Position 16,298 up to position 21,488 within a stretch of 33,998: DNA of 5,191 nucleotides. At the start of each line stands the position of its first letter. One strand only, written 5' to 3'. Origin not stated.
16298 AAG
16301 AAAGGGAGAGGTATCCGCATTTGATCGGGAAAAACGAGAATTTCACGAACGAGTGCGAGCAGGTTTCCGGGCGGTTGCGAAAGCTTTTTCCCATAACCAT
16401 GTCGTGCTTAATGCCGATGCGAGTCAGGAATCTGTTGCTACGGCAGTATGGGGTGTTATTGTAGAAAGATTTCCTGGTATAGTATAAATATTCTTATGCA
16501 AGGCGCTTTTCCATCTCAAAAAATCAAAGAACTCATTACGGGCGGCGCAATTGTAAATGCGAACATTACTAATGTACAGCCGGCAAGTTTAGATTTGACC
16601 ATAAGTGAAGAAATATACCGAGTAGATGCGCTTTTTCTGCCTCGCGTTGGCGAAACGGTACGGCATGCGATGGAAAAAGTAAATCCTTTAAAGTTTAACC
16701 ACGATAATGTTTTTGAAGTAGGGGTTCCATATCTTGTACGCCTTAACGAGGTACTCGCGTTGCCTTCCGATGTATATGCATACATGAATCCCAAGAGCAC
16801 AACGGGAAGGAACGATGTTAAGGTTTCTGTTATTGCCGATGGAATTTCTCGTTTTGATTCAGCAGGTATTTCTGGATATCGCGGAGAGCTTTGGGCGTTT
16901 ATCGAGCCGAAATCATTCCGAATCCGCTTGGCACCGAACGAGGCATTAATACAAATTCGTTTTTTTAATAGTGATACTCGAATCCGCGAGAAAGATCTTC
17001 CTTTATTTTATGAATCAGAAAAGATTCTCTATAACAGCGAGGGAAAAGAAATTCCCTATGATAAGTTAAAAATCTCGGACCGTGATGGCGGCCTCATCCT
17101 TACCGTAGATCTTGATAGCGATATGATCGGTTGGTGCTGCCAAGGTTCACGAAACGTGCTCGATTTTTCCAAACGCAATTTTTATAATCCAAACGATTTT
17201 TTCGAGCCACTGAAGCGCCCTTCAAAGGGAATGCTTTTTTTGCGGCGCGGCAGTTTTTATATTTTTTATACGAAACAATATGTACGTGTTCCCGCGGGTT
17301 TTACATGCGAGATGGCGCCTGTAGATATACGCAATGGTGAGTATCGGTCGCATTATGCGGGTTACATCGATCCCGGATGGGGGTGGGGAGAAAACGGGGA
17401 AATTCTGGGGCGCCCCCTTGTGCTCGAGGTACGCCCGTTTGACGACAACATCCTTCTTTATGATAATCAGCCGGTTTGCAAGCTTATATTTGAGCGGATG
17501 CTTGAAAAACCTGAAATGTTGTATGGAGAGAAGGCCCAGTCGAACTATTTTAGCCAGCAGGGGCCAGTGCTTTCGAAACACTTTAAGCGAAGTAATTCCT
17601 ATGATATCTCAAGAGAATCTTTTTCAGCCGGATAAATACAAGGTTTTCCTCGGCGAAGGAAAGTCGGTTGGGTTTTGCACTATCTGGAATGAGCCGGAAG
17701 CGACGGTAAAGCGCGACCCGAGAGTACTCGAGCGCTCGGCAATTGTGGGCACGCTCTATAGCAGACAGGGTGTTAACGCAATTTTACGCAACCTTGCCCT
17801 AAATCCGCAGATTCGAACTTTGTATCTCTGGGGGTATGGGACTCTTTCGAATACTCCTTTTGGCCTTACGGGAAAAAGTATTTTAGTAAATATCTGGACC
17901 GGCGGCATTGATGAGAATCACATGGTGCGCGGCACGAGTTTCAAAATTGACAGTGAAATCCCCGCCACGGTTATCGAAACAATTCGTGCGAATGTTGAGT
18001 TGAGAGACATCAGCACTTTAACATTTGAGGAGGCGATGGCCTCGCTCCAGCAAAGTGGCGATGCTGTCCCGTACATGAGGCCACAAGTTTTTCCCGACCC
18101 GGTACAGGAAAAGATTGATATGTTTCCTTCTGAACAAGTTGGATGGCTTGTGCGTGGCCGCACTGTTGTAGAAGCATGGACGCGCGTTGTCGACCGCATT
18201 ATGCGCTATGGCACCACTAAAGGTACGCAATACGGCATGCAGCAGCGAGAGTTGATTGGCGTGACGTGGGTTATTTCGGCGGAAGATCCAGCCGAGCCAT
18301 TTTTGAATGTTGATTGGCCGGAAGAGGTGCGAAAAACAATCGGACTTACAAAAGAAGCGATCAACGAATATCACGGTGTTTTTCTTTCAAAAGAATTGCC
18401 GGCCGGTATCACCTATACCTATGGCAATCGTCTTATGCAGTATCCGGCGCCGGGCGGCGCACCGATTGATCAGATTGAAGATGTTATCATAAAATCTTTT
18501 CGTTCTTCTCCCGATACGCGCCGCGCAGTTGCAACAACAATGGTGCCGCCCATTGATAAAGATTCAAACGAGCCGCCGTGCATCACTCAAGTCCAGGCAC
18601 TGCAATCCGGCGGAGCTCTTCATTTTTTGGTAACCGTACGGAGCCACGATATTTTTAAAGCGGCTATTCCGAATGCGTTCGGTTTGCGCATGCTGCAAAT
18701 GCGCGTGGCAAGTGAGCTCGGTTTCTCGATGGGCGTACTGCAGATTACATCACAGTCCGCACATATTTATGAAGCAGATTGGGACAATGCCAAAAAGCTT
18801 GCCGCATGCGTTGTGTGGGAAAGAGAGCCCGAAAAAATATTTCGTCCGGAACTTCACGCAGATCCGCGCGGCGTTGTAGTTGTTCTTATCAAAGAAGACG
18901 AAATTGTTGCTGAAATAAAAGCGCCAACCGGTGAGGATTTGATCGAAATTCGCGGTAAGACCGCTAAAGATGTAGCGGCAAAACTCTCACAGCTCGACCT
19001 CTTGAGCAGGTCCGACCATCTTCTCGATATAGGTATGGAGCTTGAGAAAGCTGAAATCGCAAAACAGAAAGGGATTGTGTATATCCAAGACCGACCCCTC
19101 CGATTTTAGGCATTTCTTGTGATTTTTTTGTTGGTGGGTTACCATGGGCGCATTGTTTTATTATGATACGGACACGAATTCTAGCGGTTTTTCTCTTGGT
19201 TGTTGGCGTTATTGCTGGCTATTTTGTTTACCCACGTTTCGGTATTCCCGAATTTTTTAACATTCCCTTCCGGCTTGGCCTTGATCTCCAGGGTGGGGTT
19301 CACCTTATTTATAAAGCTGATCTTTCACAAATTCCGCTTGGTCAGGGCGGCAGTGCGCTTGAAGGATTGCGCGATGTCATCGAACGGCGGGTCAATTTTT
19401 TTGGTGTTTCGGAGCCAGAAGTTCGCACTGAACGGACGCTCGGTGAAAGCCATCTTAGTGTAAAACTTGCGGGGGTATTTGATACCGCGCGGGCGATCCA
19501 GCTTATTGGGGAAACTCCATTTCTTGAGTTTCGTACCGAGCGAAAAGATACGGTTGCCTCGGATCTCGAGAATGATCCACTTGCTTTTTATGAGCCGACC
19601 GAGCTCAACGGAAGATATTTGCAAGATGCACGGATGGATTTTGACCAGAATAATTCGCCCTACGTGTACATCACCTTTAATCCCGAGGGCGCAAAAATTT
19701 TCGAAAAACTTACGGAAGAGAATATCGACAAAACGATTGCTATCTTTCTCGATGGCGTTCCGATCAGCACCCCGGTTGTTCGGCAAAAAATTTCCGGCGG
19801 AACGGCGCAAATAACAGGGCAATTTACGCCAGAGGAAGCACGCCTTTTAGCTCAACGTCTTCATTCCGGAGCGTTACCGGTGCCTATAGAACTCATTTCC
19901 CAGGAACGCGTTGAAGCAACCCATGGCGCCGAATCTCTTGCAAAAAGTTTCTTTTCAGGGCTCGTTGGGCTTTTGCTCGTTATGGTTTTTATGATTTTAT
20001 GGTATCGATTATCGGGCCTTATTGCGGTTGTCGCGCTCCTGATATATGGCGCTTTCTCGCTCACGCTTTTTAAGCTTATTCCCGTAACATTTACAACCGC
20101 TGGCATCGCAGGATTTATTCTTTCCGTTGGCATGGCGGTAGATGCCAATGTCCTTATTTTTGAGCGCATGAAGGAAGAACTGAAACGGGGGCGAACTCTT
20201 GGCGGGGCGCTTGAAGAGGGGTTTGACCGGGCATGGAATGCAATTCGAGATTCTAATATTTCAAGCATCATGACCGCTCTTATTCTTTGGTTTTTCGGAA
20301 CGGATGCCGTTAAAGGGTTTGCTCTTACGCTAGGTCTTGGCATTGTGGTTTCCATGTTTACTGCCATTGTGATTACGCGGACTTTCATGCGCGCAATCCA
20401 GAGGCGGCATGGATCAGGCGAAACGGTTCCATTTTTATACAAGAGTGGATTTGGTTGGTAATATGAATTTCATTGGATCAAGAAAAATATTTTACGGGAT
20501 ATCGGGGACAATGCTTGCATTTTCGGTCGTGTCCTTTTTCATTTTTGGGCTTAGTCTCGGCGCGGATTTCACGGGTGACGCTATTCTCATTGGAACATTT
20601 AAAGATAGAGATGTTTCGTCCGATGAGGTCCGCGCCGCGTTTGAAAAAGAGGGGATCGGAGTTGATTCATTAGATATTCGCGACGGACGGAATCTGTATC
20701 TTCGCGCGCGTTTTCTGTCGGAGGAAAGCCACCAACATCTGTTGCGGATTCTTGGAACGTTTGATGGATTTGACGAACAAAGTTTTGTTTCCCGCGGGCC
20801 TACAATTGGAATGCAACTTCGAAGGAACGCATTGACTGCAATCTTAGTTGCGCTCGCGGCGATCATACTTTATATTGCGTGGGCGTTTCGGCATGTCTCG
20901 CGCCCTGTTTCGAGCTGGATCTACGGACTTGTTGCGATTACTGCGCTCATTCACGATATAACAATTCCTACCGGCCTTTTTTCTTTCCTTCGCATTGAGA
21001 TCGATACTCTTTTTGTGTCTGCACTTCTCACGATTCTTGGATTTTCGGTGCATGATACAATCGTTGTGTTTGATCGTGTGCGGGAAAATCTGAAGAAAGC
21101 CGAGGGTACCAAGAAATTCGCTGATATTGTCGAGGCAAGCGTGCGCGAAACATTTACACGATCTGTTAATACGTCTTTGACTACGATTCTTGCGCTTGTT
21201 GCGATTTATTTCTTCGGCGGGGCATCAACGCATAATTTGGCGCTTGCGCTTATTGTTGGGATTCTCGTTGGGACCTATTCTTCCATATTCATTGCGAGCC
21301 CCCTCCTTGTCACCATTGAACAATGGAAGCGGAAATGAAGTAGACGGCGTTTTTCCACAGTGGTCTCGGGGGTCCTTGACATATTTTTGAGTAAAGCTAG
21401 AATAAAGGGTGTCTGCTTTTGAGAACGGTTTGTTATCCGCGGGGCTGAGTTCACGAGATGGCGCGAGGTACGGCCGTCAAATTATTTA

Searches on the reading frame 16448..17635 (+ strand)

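Call 60: search_protein_families(library=pfam, proteins=[window:16448-17635:+], max_evalue=0.00001)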
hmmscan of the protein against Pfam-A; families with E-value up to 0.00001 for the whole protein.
window:16448-17635:+ (395 aa): 3 families
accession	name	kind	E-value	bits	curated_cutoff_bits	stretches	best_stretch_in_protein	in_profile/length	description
PF22569.1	DCD_C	-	2.6e-44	151.3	22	1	211-379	22-192/192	2'-deoxycytidine 5'-triphosphate deaminase (DCD), C-terminal domain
PF22769.1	DCD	-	8.1e-42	143.3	27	2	22-173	3-151/153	dCTP deaminase-like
PF06559.16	DCD_N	-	6.3e-38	130.6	21.4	1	18-175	2-163/164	2'-deoxycytidine 5'-triphosphate deaminase (DCD) N-terminal domain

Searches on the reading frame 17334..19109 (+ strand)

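Call 60: search_protein_families(library=pfam, proteins=[window:17334-19109:+], max_evalue=0.00001)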
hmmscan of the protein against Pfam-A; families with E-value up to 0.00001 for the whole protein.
window:17334-19109:+ (591 aa): 2 families
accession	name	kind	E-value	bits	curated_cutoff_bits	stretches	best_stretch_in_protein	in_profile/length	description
PF00303.24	Thymidylat_synt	-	2.3e-15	56.9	24.3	1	360-489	91-221/266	Thymidylate synthase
PF14251.12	PterinBD-DUF4346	-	9e-11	42.8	29.6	1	510-586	2-86/86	PterinBD-DUF4346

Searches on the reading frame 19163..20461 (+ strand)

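Call 60: search_protein_families(library=pfam, proteins=[window:19163-20461:+], max_evalue=0.00001)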
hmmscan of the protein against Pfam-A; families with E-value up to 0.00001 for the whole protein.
window:19163-20461:+ (432 aa): 4 families
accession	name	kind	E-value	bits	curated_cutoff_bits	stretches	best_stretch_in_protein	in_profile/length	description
PF22599.2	SecDF_P1_head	-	7.1e-31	106.9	27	1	136-240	9-114/114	SecDF, P1 head subdomain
PF02355.23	SecD_SecF_C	-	1.1e-13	51.4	20.5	1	242-414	13-188/189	Protein export membrane protein SecD/SecF, C-terminal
PF21760.3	SecD_1st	-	9.8e-13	47.8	27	1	69-126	4-58/60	Protein translocase subunit SecDF, P1 domain, N-terminal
PF03176.21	MMPL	-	9.3e-08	31.8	20.5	1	264-412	147-298/333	MMPL family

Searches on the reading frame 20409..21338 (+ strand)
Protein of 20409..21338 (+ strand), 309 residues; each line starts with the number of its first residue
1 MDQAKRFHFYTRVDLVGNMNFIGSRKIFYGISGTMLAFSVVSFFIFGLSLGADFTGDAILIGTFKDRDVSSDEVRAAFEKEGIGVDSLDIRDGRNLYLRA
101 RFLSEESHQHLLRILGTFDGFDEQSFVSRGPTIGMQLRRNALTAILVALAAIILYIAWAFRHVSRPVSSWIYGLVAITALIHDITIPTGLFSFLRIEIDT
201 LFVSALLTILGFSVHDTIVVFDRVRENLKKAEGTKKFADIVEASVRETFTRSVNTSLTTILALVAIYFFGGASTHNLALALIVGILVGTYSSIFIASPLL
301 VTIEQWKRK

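Call 60: search_protein_families(library=pfam, proteins=[window:20409-21338:+], max_evalue=0.00001)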
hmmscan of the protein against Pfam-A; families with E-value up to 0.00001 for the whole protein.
window:20409-21338:+ (309 aa): 1 family
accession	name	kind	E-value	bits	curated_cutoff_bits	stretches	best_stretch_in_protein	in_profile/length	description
PF02355.23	SecD_SecF_C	-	1.1e-55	188.4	20.5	1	125-305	17-188/189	Protein export membrane protein SecD/SecF, C-terminal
